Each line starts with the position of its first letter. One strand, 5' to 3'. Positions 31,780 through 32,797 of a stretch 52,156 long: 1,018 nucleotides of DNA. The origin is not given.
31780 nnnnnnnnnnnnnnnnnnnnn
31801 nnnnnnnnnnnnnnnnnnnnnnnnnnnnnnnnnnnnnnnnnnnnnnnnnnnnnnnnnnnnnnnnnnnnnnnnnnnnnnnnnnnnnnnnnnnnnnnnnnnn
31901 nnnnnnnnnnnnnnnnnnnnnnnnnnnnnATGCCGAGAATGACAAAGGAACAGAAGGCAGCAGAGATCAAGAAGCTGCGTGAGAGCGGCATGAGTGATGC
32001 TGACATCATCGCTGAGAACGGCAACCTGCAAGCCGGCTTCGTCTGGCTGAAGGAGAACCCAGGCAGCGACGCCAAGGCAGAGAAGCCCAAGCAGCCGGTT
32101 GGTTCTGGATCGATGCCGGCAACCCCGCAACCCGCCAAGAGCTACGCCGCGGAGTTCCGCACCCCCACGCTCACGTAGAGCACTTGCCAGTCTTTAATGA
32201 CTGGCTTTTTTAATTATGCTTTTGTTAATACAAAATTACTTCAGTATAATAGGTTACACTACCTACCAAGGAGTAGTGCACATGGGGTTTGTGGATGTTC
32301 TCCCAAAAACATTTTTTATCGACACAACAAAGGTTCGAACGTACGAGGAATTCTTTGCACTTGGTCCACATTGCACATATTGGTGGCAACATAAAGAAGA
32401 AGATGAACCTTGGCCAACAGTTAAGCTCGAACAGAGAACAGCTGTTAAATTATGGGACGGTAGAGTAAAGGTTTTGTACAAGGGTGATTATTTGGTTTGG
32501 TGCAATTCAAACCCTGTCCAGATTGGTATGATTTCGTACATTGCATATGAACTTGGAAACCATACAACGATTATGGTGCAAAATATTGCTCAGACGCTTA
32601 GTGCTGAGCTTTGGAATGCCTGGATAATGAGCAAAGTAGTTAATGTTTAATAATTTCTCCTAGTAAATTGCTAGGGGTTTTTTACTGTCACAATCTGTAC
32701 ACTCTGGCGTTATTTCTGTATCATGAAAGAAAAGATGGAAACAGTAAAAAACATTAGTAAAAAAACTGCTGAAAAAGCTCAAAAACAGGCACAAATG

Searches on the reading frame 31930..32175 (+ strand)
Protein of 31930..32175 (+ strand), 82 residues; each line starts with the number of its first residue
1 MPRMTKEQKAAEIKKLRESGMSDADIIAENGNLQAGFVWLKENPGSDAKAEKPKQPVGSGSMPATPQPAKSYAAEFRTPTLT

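Call 70: search_protein_families(library=pfam, proteins=[window:31930-32175:+], max_evalue=0.1)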
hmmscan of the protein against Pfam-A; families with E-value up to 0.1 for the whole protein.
window:31930-32175:+ (82 aa): 0 families

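Call 81: search_dna_similar(query=window:31930-32175:+, collection=phages, mode=protein, max_evalue=0.1, max_rows=10)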
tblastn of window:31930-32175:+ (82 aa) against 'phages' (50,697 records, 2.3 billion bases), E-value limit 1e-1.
No match.

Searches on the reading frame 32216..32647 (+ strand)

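Call 70: search_protein_families(library=pfam, proteins=[window:32216-32647:+], max_evalue=0.1)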
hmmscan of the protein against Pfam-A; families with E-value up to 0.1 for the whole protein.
window:32216-32647:+ (144 aa): 1 family
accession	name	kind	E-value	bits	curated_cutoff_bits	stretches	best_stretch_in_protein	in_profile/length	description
PF09835.14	DUF2062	-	0.041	14.3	27.4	1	93-139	61-106/147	Uncharacterized protein conserved in bacteria (DUF2062)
